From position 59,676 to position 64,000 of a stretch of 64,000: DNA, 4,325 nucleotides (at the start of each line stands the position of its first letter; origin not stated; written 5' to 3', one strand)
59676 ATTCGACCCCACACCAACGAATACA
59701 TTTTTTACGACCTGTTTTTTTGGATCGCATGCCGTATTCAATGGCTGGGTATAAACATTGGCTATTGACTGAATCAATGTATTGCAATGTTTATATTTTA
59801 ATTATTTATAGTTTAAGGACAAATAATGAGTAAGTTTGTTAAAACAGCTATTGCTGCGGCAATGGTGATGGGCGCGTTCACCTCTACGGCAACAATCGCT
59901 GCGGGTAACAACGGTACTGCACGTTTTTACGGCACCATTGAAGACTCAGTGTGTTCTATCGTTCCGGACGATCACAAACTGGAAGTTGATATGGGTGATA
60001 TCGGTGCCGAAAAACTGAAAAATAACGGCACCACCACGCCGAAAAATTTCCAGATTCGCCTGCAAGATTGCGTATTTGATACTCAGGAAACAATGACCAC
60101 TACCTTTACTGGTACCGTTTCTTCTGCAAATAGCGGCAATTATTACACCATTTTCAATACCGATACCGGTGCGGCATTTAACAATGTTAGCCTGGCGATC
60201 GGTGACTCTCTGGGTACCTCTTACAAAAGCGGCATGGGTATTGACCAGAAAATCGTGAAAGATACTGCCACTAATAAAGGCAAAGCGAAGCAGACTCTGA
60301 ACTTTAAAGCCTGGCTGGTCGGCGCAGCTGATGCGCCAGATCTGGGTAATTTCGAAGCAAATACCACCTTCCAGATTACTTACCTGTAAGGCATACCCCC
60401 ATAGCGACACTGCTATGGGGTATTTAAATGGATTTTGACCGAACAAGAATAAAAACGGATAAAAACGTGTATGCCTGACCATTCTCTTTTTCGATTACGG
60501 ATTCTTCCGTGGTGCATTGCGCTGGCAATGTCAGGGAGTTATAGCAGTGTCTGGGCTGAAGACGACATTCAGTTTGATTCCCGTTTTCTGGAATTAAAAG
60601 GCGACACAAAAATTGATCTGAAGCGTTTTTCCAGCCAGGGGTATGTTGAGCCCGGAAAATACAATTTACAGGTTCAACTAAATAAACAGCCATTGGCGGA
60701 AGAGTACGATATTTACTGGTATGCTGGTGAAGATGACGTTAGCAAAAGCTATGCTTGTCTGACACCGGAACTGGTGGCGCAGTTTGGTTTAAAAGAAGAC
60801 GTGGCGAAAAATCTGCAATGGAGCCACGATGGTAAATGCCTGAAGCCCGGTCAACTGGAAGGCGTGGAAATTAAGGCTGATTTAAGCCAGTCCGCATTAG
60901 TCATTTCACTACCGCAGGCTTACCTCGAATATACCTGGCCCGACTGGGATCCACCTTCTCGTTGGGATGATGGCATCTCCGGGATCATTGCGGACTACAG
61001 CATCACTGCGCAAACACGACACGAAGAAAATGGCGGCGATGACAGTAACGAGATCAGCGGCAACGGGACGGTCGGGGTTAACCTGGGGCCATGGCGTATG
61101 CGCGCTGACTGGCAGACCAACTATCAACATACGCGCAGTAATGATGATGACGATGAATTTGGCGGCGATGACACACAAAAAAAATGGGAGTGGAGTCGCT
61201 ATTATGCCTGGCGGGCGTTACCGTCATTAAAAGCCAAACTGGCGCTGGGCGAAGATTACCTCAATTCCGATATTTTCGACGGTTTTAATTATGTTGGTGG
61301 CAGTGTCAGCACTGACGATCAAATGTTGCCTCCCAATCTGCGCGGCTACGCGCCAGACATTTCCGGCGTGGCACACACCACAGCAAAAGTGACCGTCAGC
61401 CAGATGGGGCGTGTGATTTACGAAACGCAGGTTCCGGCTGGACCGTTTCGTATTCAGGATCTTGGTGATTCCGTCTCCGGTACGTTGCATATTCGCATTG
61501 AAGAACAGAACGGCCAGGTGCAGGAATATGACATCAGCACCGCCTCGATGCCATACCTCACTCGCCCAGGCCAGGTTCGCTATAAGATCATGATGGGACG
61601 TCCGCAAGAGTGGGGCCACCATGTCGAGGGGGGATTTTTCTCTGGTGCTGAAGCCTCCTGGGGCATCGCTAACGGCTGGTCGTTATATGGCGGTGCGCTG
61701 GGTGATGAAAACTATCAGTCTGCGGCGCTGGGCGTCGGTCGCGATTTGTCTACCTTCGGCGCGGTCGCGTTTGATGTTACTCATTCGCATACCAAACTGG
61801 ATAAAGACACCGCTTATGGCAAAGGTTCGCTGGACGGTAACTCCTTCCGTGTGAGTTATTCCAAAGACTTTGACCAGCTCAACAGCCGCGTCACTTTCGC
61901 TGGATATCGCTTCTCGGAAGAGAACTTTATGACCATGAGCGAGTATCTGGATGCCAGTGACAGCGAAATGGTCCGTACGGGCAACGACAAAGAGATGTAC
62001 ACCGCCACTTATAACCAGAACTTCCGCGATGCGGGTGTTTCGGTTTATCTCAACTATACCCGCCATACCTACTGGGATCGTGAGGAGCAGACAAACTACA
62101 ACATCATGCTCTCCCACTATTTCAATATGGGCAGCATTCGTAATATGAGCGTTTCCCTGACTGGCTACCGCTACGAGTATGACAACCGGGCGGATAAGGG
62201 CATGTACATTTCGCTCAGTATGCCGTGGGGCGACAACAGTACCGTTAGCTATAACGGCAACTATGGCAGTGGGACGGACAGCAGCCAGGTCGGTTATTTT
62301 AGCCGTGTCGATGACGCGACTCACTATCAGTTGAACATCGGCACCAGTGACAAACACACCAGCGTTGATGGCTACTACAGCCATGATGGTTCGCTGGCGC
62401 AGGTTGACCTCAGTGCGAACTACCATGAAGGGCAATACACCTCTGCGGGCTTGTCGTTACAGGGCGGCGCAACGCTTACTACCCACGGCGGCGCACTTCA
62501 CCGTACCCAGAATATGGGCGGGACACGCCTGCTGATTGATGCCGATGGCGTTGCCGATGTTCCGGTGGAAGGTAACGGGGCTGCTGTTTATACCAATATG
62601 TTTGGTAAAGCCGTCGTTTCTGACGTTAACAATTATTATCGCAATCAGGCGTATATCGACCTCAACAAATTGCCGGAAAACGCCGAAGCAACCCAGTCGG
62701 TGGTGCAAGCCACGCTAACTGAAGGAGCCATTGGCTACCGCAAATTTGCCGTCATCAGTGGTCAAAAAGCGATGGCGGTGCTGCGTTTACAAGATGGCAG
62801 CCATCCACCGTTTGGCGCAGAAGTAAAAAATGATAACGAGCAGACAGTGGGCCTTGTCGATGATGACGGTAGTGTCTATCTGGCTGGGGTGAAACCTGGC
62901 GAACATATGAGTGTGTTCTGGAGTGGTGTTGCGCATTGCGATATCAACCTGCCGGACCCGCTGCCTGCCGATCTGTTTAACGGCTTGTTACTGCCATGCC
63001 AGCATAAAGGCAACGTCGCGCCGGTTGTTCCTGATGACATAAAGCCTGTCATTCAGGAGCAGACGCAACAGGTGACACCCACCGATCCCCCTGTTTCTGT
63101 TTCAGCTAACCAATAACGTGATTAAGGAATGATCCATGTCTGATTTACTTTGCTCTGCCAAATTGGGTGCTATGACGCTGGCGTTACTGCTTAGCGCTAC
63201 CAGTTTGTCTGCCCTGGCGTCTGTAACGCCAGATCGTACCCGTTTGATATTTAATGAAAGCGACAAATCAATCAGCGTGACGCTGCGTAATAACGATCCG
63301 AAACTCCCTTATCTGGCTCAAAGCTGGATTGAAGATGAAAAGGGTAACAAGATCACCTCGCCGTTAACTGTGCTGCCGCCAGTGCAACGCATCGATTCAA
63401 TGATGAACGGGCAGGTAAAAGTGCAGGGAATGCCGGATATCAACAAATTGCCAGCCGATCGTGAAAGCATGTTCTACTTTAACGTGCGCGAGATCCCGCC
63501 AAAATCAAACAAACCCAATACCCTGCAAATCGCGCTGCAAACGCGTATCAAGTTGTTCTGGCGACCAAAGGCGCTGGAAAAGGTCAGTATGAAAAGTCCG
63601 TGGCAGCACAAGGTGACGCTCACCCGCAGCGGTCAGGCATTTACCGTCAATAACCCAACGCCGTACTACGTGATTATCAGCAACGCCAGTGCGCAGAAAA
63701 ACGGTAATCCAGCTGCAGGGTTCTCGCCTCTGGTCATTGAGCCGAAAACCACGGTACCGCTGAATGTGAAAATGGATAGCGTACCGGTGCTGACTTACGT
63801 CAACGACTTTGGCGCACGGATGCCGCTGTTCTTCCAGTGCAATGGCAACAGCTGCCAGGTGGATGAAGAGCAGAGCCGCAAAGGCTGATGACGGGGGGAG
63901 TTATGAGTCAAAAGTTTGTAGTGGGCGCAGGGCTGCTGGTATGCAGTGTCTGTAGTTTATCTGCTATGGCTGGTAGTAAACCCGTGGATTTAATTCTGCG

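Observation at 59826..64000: Yfc chaperone-usher fimbrial operon with an uninterrupted usher gene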

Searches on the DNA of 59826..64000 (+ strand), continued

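Call 46: search_dna_similar(query=window:60471-63116:+, collection=ecoli_genomes, mode=distant, max_rows=40, rows=spread)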
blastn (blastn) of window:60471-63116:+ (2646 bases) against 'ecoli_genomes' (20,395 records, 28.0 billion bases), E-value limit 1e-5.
Records with a match: 5420; places in all: 7649; records where one place covers at least 80% of the query: 5385.
Genomes with a match: 5419 of 5426; with a place that covers at least 80% of the query: 5385. Places per genome that has any: lowest 1, median 1, highest 3. On chromosomes: 7648 places; on plasmids: 1.
Best place of each record, by identity: >=99% 1040; 95-99% 1295; 90-95% 760; 80-90% 429; 60-80% 1896.
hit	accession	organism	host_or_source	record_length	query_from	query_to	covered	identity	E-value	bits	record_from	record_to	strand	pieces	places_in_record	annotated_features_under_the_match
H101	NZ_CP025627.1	Escherichia coli strain SCEC020007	Homo sapiens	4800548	1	2646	100%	100.0%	0e+0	4792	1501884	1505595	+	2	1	yfcU: fimbrial usher protein YfcU | IS5-like element IS903B family transposase | FimD/PapC N-terminal domain-containing protein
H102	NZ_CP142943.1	Escherichia coli strain B20159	seawater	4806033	1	2646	100%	100.0%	0e+0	4773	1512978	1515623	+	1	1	yfcU: fimbrial usher protein YfcU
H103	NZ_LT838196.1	Escherichia coli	Homo sapiens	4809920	1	2646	100%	100.0%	0e+0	4773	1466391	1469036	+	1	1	yfcU: fimbrial usher protein YfcU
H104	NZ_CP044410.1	Escherichia coli strain ecMN1F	Coffea arabica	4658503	1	2646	100%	100.0%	0e+0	4768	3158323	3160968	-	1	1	yfcU: fimbrial usher protein YfcU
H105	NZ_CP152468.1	Escherichia coli strain Sel(hit)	not applicable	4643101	1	2646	100%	100.0%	0e+0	4768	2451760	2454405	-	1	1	yfcU: fimbrial usher protein YfcU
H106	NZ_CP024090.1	Escherichia coli strain WG5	missing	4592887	1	2646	100%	99.9%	0e+0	4763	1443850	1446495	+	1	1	yfcU: fimbrial usher protein YfcU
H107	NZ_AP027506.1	Escherichia coli strain LR-27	Homo sapiens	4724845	1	2646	100%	99.9%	0e+0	4759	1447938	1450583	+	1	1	yfcU: fimbrial usher protein YfcU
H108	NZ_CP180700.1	Escherichia coli strain CUPS05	Slaughterhouse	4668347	1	2646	100%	99.8%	0e+0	4754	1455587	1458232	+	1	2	yfcU: fimbrial usher protein YfcU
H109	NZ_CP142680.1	Escherichia coli strain FG31-1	goose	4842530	1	2646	100%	98.9%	0e+0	4642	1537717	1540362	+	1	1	yfcU: fimbrial usher protein YfcU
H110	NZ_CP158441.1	Escherichia coli strain S115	Homo sapiens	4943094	1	2646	100%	96.6%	0e+0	4370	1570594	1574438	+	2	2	yfcU: fimbrial usher protein YfcU | IS5-like element ISKpn26 family transposase | FimD/PapC N-terminal domain-containing protein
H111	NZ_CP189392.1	Escherichia coli strain AR145.2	cat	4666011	1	2646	100%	96.6%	0e+0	4362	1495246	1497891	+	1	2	yfcU: fimbrial usher protein YfcU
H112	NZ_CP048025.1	Escherichia coli strain GZEC065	Homo sapiens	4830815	1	2646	100%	96.4%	0e+0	4342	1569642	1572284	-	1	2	yfcU: fimbrial usher protein YfcU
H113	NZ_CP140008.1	Escherichia coli strain ATCC 11303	-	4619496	1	2646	100%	96.0%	0e+0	4290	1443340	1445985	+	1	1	yfcU: fimbrial usher protein YfcU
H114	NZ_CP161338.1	Escherichia coli strain PEC1012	Wild bird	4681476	1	2646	100%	96.0%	0e+0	4288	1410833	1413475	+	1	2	yfcU: fimbrial usher protein YfcU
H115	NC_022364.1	Escherichia coli LY180 strain LY180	-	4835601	1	2646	100%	95.9%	0e+0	4284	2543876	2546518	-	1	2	yfcU: fimbrial usher protein YfcU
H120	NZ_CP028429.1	Escherichia coli strain RM9131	Bos taurus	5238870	1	2646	100%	94.3%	0e+0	4087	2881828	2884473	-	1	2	yfcU: fimbrial usher protein YfcU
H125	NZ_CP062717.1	Escherichia coli O157:H7 strain Z1825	Bovine Faeces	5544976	1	2646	100%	82.8%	0e+0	2713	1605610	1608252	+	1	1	fimbrial biogenesis outer membrane usher protein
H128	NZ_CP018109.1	Escherichia coli strain MRSN346595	Homo sapiens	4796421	1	2646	100%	76.1%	0e+0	1911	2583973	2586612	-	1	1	fimbrial biogenesis outer membrane usher protein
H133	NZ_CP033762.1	Escherichia coli strain FDAARGOS_536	Homo sapiens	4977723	46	2646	98%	75.4%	0e+0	1796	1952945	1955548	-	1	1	fimbrial biogenesis outer membrane usher protein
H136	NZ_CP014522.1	Escherichia coli strain ZH063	Homo sapiens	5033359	46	2609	97%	74.9%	0e+0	1720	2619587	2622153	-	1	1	fimbrial biogenesis outer membrane usher protein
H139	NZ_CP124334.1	Escherichia coli strain AVS0786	wastewater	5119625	46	2609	97%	75.0%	0e+0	1730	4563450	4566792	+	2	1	outer membrane usher protein | IS1 family transposase | FimD/PapC N-terminal domain-containing protein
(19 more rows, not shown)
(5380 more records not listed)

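Call 47: get_annotated_region(hit=H113, flank=300)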
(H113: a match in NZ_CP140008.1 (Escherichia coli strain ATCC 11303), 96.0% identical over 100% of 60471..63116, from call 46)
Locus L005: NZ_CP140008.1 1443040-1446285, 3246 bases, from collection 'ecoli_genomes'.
description: Escherichia coli strain ATCC 11303 chromosome, complete genome
organism: Escherichia coli strain ATCC 11303 (NCBI taxid 562)
replicon: chromosome; assembly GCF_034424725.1
host: -; source: -; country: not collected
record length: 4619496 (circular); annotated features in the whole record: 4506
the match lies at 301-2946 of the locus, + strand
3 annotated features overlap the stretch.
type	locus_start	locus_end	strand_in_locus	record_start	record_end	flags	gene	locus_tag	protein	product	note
CDS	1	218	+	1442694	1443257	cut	yfcV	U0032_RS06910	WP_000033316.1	fimbrial protein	-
CDS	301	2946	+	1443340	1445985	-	yfcU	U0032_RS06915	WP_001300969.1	fimbrial usher protein YfcU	-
CDS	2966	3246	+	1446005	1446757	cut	yfcS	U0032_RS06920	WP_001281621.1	fimbria/pilus periplasmic chaperone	-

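Call 48: get_annotated_region(hit=H120, flank=300)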
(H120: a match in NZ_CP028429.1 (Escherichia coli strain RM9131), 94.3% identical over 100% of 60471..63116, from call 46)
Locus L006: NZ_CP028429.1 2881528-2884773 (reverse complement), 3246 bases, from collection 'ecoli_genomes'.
description: Escherichia coli strain RM9131 chromosome, complete genome
organism: Escherichia coli strain RM9131 (NCBI taxid 562)
replicon: chromosome; assembly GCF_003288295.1
host: Bos taurus; source: feces; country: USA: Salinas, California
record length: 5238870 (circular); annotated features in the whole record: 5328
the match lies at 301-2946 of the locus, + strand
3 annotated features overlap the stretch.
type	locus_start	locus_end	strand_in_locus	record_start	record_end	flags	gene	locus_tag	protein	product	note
CDS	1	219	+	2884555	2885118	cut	yfcV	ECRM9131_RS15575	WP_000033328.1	fimbrial protein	-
CDS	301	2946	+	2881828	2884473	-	yfcU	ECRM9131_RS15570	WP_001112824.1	fimbrial usher protein YfcU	-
CDS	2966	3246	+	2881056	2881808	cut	-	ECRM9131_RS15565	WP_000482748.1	fimbria/pilus periplasmic chaperone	-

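Call 49: get_annotated_region(hit=H125, flank=300)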
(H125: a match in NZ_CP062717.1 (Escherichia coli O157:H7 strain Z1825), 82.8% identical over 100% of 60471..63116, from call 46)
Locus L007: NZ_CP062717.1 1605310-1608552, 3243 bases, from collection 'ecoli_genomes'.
description: Escherichia coli O157:H7 strain Z1825 chromosome, complete genome
organism: Escherichia coli O157:H7 strain Z1825 (NCBI taxid 83334)
replicon: chromosome; assembly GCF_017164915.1
host: -; source: Bovine Faeces; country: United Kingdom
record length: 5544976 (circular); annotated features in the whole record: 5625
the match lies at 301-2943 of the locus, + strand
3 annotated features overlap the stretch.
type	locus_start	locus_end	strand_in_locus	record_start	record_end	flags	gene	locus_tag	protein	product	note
CDS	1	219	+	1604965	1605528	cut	yfcV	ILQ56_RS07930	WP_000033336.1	fimbrial protein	-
CDS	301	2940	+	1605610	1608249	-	-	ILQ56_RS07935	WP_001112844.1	fimbrial biogenesis outer membrane usher protein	-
CDS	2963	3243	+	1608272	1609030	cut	-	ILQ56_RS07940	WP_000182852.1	fimbria/pilus periplasmic chaperone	-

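Call 50: get_annotated_region(hit=H128, flank=300)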
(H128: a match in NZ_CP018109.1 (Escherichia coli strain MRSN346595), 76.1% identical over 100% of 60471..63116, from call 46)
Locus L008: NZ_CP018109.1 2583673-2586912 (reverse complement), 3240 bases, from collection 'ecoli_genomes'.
description: Escherichia coli strain MRSN346595 chromosome, complete genome
organism: Escherichia coli strain MRSN346595 (NCBI taxid 562)
replicon: chromosome; assembly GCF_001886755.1
host: Homo sapiens; source: clinical; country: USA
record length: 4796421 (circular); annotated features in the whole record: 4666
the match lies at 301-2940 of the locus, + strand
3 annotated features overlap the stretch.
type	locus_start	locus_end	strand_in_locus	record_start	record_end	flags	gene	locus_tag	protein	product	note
CDS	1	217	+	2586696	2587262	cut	-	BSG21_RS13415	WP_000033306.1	fimbrial protein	-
CDS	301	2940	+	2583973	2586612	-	-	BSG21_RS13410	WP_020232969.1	fimbrial biogenesis outer membrane usher protein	-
CDS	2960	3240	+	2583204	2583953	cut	-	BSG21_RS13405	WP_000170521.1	fimbria/pilus periplasmic chaperone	-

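Call 51: get_annotated_region(hit=H133, flank=300)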
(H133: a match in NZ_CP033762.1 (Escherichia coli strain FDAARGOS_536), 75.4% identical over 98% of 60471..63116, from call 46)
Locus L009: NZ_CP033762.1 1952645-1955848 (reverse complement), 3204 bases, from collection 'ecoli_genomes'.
description: Escherichia coli strain FDAARGOS_536 chromosome, complete genome
organism: Escherichia coli strain FDAARGOS_536 (NCBI taxid 562)
replicon: chromosome; assembly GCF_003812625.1
host: Homo sapiens; source: Peripheral blood; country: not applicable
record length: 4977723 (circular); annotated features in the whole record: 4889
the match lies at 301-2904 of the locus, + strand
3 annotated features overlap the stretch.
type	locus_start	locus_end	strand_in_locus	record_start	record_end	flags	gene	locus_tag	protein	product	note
CDS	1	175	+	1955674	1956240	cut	-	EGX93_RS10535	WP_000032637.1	fimbrial protein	-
CDS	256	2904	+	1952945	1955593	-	-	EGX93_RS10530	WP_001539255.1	fimbrial biogenesis outer membrane usher protein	-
CDS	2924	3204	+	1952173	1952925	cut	-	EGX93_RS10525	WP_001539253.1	fimbria/pilus periplasmic chaperone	-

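Call 52: get_annotated_region(hit=H136, flank=4000)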
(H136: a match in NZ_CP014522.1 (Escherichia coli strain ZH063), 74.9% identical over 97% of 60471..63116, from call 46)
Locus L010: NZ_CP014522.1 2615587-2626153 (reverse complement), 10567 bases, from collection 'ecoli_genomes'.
description: Escherichia coli strain ZH063 chromosome, complete genome
organism: Escherichia coli strain ZH063 (NCBI taxid 562)
replicon: chromosome; assembly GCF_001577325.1
host: Homo sapiens; source: missing; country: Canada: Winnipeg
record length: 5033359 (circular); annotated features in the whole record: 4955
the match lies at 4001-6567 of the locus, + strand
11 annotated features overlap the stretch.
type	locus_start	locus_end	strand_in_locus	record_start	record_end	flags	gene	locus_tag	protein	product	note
CDS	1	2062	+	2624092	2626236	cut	fadJ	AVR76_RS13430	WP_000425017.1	fatty acid oxidation complex subunit alpha FadJ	-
CDS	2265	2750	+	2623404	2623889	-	sixA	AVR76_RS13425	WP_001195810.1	phosphohistidine phosphatase SixA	-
CDS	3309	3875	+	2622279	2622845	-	-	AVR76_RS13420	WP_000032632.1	fimbrial protein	-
CDS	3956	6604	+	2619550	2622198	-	-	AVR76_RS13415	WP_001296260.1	fimbrial biogenesis outer membrane usher protein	-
CDS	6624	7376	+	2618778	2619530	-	-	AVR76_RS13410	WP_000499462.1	fimbria/pilus periplasmic chaperone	-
CDS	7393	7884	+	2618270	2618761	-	-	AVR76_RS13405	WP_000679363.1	fimbrial protein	-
CDS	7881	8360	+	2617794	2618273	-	-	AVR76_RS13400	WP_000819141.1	fimbrial protein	-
CDS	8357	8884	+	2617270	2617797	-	-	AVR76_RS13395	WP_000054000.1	fimbrial protein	-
CDS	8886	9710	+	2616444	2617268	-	-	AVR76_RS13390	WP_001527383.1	StfH/YfcO family fimbrial adhesin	-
CDS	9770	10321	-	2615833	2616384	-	smrB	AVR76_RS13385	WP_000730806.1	endonuclease SmrB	-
CDS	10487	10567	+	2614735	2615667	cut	prmB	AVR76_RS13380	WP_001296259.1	50S ribosomal protein L3 N(5)-glutamine methyltransferase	-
